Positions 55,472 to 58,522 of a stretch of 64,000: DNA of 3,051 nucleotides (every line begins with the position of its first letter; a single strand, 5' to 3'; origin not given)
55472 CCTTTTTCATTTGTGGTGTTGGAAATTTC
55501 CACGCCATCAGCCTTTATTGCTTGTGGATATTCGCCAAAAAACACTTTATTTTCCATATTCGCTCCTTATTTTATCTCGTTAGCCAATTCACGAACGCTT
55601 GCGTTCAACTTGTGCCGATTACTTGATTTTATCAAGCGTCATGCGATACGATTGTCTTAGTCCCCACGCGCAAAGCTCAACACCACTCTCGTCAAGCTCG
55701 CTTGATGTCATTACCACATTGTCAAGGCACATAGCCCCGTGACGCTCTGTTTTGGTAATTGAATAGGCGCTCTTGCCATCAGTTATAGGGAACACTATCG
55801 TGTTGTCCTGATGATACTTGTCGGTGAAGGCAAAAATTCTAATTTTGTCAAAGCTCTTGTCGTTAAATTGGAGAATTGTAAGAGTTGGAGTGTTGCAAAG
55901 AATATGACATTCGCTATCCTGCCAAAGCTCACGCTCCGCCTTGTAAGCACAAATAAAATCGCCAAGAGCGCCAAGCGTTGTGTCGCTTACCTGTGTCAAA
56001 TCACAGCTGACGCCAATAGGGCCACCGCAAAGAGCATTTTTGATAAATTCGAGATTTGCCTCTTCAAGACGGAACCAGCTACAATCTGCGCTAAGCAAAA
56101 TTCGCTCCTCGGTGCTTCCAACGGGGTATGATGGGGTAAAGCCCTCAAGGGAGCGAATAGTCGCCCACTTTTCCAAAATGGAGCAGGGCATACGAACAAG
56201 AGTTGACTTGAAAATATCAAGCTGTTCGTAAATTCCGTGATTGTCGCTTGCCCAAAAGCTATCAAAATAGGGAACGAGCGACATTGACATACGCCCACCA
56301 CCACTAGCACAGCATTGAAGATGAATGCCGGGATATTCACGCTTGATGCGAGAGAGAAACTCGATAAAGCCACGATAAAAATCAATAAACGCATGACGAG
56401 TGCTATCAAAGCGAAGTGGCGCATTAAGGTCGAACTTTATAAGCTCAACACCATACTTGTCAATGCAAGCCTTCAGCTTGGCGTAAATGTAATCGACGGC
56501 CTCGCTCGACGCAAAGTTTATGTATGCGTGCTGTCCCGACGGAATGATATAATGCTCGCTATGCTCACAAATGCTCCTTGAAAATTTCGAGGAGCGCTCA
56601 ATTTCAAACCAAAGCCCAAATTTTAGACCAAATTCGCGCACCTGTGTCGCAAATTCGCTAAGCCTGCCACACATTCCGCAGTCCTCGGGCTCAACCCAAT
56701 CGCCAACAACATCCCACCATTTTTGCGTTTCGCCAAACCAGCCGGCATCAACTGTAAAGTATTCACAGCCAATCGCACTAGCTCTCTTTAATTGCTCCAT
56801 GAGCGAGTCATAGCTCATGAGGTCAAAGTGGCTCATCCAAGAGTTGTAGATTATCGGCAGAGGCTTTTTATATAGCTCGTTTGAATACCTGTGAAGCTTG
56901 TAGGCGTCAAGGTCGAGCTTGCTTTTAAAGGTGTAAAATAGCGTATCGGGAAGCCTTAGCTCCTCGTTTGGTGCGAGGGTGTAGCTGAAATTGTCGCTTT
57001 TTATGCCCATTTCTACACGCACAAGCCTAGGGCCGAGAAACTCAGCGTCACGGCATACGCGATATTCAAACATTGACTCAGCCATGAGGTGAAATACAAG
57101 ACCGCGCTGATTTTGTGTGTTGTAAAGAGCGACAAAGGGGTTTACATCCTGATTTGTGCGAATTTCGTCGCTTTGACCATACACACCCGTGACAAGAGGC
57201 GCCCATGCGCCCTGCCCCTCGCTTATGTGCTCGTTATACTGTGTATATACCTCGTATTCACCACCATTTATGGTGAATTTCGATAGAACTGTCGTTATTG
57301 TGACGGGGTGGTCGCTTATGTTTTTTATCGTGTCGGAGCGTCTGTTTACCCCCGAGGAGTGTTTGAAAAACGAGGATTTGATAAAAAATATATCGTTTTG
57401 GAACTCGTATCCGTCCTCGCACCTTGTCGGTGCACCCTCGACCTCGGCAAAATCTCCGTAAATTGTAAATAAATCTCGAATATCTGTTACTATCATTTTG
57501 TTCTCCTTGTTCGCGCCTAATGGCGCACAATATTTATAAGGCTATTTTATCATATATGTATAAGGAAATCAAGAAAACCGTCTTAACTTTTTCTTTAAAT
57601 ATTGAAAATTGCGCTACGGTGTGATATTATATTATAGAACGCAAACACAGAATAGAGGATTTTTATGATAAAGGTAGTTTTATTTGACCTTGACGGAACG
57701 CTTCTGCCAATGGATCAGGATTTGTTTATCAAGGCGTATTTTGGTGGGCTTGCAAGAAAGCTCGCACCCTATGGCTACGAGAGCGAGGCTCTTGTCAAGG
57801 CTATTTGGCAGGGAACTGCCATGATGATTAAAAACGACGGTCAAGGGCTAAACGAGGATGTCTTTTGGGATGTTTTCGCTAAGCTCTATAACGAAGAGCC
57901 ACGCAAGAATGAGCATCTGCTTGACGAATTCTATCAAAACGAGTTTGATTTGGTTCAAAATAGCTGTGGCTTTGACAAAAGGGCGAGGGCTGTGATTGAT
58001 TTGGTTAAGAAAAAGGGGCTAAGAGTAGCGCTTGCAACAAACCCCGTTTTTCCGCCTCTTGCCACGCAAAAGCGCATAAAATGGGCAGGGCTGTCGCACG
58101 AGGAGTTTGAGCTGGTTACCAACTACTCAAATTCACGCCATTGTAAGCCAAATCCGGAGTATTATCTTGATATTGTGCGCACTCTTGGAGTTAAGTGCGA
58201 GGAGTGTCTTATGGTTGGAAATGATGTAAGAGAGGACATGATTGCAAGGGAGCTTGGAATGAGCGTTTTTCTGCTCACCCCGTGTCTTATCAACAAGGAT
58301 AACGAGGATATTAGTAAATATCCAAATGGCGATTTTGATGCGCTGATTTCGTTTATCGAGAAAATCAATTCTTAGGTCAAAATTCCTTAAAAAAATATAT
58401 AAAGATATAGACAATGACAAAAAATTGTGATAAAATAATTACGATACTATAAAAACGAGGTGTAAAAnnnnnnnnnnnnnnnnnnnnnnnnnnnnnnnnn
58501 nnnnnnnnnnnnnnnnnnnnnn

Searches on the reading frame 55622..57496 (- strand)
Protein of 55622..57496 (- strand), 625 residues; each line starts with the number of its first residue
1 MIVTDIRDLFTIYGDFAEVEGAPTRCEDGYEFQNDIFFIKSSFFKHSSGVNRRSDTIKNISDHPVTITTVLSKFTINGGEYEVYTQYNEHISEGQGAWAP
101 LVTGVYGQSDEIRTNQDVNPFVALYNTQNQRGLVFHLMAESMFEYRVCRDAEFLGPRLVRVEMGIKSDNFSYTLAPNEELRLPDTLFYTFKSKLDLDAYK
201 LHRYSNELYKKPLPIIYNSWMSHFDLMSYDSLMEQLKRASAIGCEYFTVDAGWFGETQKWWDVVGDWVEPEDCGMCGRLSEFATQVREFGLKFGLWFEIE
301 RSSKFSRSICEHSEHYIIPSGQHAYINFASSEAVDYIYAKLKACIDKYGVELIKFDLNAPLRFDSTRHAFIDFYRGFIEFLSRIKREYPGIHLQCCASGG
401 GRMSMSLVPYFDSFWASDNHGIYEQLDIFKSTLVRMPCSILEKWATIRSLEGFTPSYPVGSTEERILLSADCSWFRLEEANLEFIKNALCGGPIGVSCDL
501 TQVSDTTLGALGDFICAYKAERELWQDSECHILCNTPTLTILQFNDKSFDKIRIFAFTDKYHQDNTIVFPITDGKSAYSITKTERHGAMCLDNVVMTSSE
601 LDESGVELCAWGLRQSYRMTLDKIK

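Call 24: search_protein_families(library=pfam, proteins=[window:55622-57496:-])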
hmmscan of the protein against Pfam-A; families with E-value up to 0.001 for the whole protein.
window:55622-57496:- (625 aa): 2 families
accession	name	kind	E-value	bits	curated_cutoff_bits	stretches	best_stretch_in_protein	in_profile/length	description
PF02065.24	Melibiase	-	3.7e-36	125.3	27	1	201-441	29-283/347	Melibiase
PF16875.11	Glyco_hydro_36N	-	2.7e-05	24.2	27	1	48-175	124-253/253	Glycosyl hydrolase family 36 N-terminal domain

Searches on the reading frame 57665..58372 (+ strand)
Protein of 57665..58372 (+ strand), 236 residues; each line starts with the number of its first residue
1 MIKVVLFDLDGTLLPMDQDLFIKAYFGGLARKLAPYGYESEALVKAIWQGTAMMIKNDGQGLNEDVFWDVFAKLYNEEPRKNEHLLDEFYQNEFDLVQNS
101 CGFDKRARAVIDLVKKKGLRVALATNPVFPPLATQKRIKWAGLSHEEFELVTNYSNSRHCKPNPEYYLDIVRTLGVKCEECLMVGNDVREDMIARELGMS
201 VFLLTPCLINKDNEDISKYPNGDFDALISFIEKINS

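Call 24: search_protein_families(library=pfam, proteins=[window:57665-58372:+])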
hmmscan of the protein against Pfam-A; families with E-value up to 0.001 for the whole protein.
window:57665-58372:+ (236 aa): 4 families
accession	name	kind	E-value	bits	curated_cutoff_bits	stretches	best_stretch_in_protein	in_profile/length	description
PF00702.32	Hydrolase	-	1.4e-17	65.2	26.4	1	2-194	1-186/191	haloacid dehalogenase-like hydrolase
PF13419.12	HAD_2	-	3.6e-13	50.5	23.8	1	5-202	1-176/178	Haloacid dehalogenase-like hydrolase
PF13242.12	Hydrolase_like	-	9.5e-05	22.7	22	1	161-203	4-47/75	HAD-hyrolase-like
PF12710.13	HAD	-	0.00047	21.1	27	1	5-126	1-109/189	haloacid dehalogenase-like hydrolase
